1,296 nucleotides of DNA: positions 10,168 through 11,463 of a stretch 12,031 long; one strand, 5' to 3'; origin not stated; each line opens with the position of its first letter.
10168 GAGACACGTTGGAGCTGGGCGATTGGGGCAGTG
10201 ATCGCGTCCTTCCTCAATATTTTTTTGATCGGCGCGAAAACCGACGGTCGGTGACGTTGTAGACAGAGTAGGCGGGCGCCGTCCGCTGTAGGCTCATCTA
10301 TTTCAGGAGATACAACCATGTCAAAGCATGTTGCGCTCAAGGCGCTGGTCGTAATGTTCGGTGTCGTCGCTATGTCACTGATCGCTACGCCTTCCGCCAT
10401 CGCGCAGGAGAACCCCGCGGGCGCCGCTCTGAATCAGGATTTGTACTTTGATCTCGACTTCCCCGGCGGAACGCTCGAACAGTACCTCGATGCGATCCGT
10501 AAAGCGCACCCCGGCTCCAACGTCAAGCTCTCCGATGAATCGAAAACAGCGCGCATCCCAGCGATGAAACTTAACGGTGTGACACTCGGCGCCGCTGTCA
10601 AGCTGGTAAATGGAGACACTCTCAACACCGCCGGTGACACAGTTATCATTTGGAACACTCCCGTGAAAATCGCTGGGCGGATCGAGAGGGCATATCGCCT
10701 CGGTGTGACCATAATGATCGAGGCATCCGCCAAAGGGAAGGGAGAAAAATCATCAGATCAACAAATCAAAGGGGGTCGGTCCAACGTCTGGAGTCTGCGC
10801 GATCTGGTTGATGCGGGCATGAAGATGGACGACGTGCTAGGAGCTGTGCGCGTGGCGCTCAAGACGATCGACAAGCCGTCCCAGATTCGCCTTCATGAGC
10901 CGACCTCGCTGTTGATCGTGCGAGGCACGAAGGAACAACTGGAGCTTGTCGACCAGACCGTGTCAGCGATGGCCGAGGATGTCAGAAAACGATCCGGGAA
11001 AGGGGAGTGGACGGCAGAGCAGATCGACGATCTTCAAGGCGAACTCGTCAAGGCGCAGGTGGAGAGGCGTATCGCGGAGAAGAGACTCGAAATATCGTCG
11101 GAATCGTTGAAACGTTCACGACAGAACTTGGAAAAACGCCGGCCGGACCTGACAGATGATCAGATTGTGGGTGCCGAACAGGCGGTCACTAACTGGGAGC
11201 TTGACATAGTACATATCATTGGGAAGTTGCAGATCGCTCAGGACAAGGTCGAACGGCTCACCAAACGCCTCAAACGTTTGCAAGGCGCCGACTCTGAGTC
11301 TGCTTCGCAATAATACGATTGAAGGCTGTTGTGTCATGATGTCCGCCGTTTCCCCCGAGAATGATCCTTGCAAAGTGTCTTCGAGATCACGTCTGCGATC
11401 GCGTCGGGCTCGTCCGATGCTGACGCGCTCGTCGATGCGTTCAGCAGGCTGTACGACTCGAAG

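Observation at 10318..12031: Standalone periplasmic STN/secretin-N-like protein upstream of an ECF sigma factor and a coupled putative anti-sigma factor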

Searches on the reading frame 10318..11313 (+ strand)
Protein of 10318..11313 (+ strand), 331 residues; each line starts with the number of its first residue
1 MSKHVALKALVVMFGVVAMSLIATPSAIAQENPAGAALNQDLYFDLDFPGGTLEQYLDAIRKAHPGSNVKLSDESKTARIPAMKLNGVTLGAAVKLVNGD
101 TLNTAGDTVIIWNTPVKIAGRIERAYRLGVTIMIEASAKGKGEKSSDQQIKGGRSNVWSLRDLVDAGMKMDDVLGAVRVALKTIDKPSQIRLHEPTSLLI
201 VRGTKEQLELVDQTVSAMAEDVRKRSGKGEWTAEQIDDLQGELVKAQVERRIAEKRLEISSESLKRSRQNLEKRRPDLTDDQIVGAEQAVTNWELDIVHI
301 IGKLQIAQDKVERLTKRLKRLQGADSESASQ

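Call 3: search_protein_families(library=pfam, proteins=[window:10318-11313:+], max_evalue=1)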
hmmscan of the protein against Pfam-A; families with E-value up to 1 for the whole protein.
window:10318-11313:+ (331 aa): 2 families
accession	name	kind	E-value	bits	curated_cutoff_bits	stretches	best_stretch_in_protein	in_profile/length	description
PF03958.22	Secretin_N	-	0.0063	17.1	28.2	1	185-217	30-62/69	Bacterial type II/III secretion system short domain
PF18993.5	Rv0078B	-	0.053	14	27.1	1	265-293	21-46/63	Rv0078B-related antitoxin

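Call 5: find_encoding_contigs(protein=window:10318-11313:+, flank=10000, max_places=6)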
Protein window:10318-11313:+ (331 aa): no gene with exactly this product is on record in the collection.

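Call 6: find_homologous_proteins(query=window:10318-11310:+, max_evalue=0.001)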
Query window:10318-11310:+ (331 aa): 5 proteins with E <= 0.001 among 5057 candidates.
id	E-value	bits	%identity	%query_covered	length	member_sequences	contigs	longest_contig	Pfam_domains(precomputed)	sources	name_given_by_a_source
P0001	7.2e-206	700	100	100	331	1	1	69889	-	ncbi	-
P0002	6.6e-96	339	54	99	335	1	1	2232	-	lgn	-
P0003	3.3e-70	255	46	90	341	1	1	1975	-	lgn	-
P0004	1.3e-39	155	35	85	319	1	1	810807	-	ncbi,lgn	-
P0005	2.0e-5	42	24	53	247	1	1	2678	-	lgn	-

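Call 7: find_encoding_contigs(protein=P0001, flank=10000, max_places=4)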
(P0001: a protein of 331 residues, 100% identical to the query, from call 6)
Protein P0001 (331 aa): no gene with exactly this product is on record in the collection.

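Call 8: find_encoding_contigs(protein=P0004, flank=10000, max_places=4)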
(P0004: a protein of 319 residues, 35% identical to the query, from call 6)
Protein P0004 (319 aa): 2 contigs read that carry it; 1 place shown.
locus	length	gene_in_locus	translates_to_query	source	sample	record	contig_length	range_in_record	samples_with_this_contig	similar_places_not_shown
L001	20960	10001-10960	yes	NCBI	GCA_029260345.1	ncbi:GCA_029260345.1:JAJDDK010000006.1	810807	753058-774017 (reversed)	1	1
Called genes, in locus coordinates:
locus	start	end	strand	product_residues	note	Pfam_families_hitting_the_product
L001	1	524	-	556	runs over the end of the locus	PF01266:DAO (weak), PF01593:Amino_oxidase, PF13450:NAD_binding_8 (weak)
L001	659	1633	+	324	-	PF00491:Arginase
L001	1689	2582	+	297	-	PF24016:DUF7330 (faint), PF13349:DUF4097 (weak)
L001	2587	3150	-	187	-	-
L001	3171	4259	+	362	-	PF01171:ATP_bind_3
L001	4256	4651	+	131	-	-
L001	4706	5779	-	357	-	PF04542:Sigma70_r2, PF04545:Sigma70_r4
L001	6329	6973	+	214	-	PF00081:Sod_Fe_N, PF02777:Sod_Fe_C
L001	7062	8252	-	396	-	PF00155:Aminotran_1_2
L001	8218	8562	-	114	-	-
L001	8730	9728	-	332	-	PF03462:PCRF, PF00472:RF-1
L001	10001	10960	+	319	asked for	-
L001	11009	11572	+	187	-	PF04542:Sigma70_r2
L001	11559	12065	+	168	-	-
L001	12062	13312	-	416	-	PF00155:Aminotran_1_2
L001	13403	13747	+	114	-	PF00312:Ribosomal_S15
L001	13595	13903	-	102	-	-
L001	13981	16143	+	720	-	PF01138:RNase_PH, PF03725:RNase_PH_C, PF03726:PNPase (weak), PF01138:RNase_PH, PF00013:KH_1, PF00575:S1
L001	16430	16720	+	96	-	PF00313:CSD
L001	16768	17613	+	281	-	PF00512:HisKA, PF02518:HATPase_c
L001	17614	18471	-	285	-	PF03301:Trp_dioxygenase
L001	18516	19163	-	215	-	PF08281:Sigma70_r4_2 (weak), PF00196:GerE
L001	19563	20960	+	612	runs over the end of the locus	PF00890:FAD_binding_2 (faint), PF01134:GIDA, PF07992:Pyr_redox_2, PF12831:FAD_oxidored, PF13932:SAM_GIDA_C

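Call 14: search_protein_families(library=ncbifam, proteins=[window:10318-11313:+, L001:11559-12065:+], max_evalue=1)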
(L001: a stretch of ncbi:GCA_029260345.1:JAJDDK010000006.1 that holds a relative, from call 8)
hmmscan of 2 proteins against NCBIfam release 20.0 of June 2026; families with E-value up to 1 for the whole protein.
window:10318-11313:+ (331 aa): 2 families
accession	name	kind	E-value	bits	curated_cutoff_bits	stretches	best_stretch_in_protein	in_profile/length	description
NF042912.1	Amuc_1098_fam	equivalog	0.0062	14.6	750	1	73-222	313-459/805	Amuc_1098 family type IV pilus outer membrane protein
NF045487.1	ASRP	equivalog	0.028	13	300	1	204-323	161-270/593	archaea-specific SMC-related protein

L001:11559-12065:+ (168 aa): 7 families
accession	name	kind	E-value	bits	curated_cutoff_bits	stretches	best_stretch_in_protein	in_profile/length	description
NF049861.1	SCO2400_fam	subfamily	0.004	17.7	55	1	11-53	69-111/136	SCO2400 family protein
NF052375.1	antisigma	equivalog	0.023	14.7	100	1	14-74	63-122/217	anti-sigma factor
NF038083.1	CU044_5270_fam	subfamily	0.03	14.2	100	1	15-82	3-69/284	CU044_5270 family protein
NF033207.2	midcut_by_XrtH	subfamily_domain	0.034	14.2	45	1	27-75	54-107/175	midcut-by-XrtH protein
NF035953.1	integrity_Cei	equivalog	0.043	13.6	150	1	31-115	5-89/212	envelope integrity protein Cei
NF010429.0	PRK13855.1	equivalog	0.049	12.8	374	1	28-110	18-96/377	type IV secretion system protein VirB10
NF046122.1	morpho_MmpA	equivalog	0.13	12.3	32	1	31-59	10-38/47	morphogenic membrane protein MmpA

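Call 15: search_solved_structures(query=A1, max_evalue=10, show_alignments=3)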
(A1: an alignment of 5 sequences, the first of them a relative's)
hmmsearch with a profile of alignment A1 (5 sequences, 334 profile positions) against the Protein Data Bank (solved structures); distinct sequences matched with E-value up to 10: 0.

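Call 16: search_protein_families(library=pfam, alignment_id=A1, max_evalue=1)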
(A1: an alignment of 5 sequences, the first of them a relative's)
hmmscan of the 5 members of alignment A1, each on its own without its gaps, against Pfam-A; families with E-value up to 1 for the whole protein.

A. member 1, P0001 (331 aa): 2 families
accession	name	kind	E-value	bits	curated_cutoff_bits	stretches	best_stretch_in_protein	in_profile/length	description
PF03958.22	Secretin_N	-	0.0063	17.1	28.2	1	185-217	30-62/69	Bacterial type II/III secretion system short domain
PF18993.5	Rv0078B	-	0.053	14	27.1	1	265-293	21-46/63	Rv0078B-related antitoxin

B. families by the number of members that match (of 5 scanned): 10 families
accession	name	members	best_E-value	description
PF03958.22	Secretin_N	4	0.0024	Bacterial type II/III secretion system short domain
PF09325.15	Vps5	1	0.0096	Vps5 C terminal like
PF10174.14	Cast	1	0.014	RIM-binding protein of the cytomatrix active zone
PF02321.23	OEP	1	0.014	Outer membrane efflux protein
PF00980.22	Rota_Capsid_VP6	1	0.025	Rotavirus major capsid protein VP6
PF18993.5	Rv0078B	1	0.053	Rv0078B-related antitoxin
PF01895.24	PhoU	1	0.076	PhoU domain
PF08028.16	Acyl-CoA_dh_2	1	0.47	Acyl-CoA dehydrogenase, C-terminal domain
PF17991.7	Thioredoxin_10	1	0.51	Thioredoxin like C-terminal domain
PF06371.19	Drf_GBD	1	0.68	Diaphanous GTPase-binding Domain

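Call 17: search_protein_representatives(alignment_id=A1)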
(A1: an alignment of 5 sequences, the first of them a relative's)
Query: 5 sequences, 334 profile positions. Proteins with E-value up to 0.001 (for the whole library): 2451; up to 1e-10: 1477; up to 1e-30: 83. The best 150 are listed.
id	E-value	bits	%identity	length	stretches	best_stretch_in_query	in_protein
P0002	1.2e-164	563.6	-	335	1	1-333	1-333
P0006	3.9e-87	308.7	-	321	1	13-326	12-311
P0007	1.2e-65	238.1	-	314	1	8-325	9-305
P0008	3.0e-54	200.6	-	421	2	36-327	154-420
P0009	2.5e-50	187.8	-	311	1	22-327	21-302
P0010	2.3e-47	178.0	-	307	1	13-325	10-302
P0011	6.7e-47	176.5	-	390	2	34-229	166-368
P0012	2.0e-44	168.3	-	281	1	40-328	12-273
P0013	3.5e-44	167.5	-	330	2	29-231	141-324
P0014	1.5e-41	158.8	-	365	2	18-246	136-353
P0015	5.3e-41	157.1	-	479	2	42-224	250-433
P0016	4.6e-40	154.0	-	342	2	43-231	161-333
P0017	5.9e-40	153.6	-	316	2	41-223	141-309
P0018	9.7e-40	152.9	-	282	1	39-325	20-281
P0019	1.9e-39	152.0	-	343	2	41-224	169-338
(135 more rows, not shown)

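Call 23: find_related_loci(query=A1, collection=genome_contigs, flank=6000)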
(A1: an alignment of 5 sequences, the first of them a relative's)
Query A1 (331 aa) in genome_contigs; peptide patterns used: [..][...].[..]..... (x = any residue, [..] = any of these).
30 stretches matched a pattern; 4 encode a relative of the query (tblastn E <= 1e-3); 4 distinct loci.
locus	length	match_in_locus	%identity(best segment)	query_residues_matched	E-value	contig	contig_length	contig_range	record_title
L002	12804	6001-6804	35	39-319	2e-43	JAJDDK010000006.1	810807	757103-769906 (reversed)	MAG: Phycisphaerales bacterium isolate OFTM186 OFTM186_5, whole genome shotgun sequence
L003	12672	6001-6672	28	9-220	2e-15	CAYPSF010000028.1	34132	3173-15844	MAG TPA_asm: uncultured Bifidobacteriaceae bacterium isolate binchicken_co54_474 genome assembly, contig: NODE_2148_leng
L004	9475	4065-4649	25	27-215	4e-9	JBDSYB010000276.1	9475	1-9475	MAG: Verrucomicrobiota bacterium isolate cluster1_bin.665 k127_263493, whole genome shotgun sequence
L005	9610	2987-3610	23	10-212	6e-7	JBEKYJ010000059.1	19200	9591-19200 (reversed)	MAG: Verrucomicrobiia bacterium isolate SPRUCE 672 SPRUCE_672_59, whole genome shotgun sequence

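Call 28: predict_structure(alignment_id=A2)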
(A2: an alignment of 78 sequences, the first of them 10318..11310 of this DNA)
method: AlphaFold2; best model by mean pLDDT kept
length: 331 residues; sequences in the alignment: 78
mean_pLDDT: 87.5   pTM: 0.62
mean pLDDT of the five models: 87.5, 87.2, 86.6, 86.4, 86.2
residues with pLDDT >= 90: 242; 70-90: 31; 50-70: 34; < 50: 24
segments of 3 or more residues with pLDDT < 50: 25-32, 34-37, 140-150
pLDDT, mean of each block of 10 residues (from residue 1): 58 59 50 49 94 97 95 93 96 91 81 90 89 65 47 89 97 98 97 98 96 97 93 96 97 98 98 98 98 98 98 98 90 71
secondary structure, 60 per line:
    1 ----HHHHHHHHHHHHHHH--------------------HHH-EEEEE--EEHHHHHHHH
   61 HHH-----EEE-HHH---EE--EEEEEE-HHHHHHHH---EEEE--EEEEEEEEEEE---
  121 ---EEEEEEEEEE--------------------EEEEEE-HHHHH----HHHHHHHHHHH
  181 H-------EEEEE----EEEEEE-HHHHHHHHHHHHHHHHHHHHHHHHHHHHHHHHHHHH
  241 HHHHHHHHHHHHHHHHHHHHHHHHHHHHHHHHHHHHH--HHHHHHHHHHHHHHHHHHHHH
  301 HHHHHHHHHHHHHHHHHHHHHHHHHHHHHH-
elements in order: H5-19 E44-48 H53-63 E69-71 E83-88 H90-97 E101-104 E107-117 E124-133 E154-159 H161-165 H170-181 E189-193 E198-203 H205-277 H280-330

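Call 30: fold_search(model_id=the predicted structure, library=pdb)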
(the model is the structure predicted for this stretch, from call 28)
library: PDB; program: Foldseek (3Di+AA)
matches with E <= 10: 752; with E <= 0.001: 0
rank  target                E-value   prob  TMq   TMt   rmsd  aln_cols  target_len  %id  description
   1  6w6m_A                4.5e-03  0.98  0.17  0.14  12.9       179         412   13  Single particle cryoEM structure of V. cholerae Type IV competence pilus secretin PilQ (released 2020-10-14)
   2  3jc8_Qa               5.7e-03  0.99  0.17  0.14  14.8       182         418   12  Architectural model of the type IVa pilus machine in a piliated state (released 2016-03-16)
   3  3gr5                  6.1e-03  1.00  0.19  0.39  14.1       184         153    8  Periplasmic domain of the outer membrane secretin EscC from enteropathogenic E.coli (EPEC) (released 2009-05-19)
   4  3oss_D                8.1e-03  0.98  0.18  0.36  14.9       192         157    8  The crystal structure of enterotoxigenic Escherichia coli GspC-GspD complex from the type II secretion system (released 2011-08-03)
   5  2y9k_A                1.2e-02  0.97  0.18  0.39  15.0       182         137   12  Three-dimensional model of Salmonella's needle complex at subnanometer resolution (released 2011-03-23)
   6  3ezj_E                1.6e-02  0.98  0.18  0.29  14.6       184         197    8  Crystal structure of the N-terminal domain of the secretin GspD from ETEC determined with the assistance of a nanobody (released 2009-02-17)
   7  9r68_I                1.8e-02  1.00  0.25  0.13  11.7       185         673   13  CPS secretion pathway Wza-Wzc_C1 (Conf 2) (released 2026-03-04)
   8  9r64_I                3.2e-02  0.99  0.23  0.12  11.7       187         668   10  CPS secretion pathway Wza-Wzc_C1 (Conf 0) (released 2026-03-04)
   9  8tsh_F                3.8e-02  0.41  0.14  0.16  13.6       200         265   14  S. thermodepolymerans KpsMT(E151Q)-KpsE in complex with ATP (released 2024-04-17)
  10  3ezj_A                4.0e-02  0.94  0.18  0.30  14.0       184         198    8  Crystal structure of the N-terminal domain of the secretin GspD from ETEC determined with the assistance of a nanobody (released 2009-02-17)
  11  7nsu_D                4.0e-02  0.41  0.21  0.18  23.9       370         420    9  ColicinE9 intact translocation complex (released 2021-08-11)
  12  3ezj_C                5.7e-02  0.92  0.19  0.30  15.2       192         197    7  Crystal structure of the N-terminal domain of the secretin GspD from ETEC determined with the assistance of a nanobody (released 2009-02-17)
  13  7ah9_5E               6.0e-02  0.89  0.18  0.12  13.3       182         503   13  Substrate-engaged type 3 secretion system needle complex from Salmonella enterica typhimurium - SpaR state 1 (released 2021-03-17)
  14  4zm1_C                6.0e-02  0.72  0.21  0.26  12.2       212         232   12  Shigella flexneri lipopolysaccharide O-antigen chain-length regulator WzzBSF - wild type (released 2016-03-23)
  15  4ddq_A                6.0e-02  0.08  0.11  0.08  21.6       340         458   10  Structural plasticity of the Bacillus subtilis GyrA homodimer (released 2013-02-13)
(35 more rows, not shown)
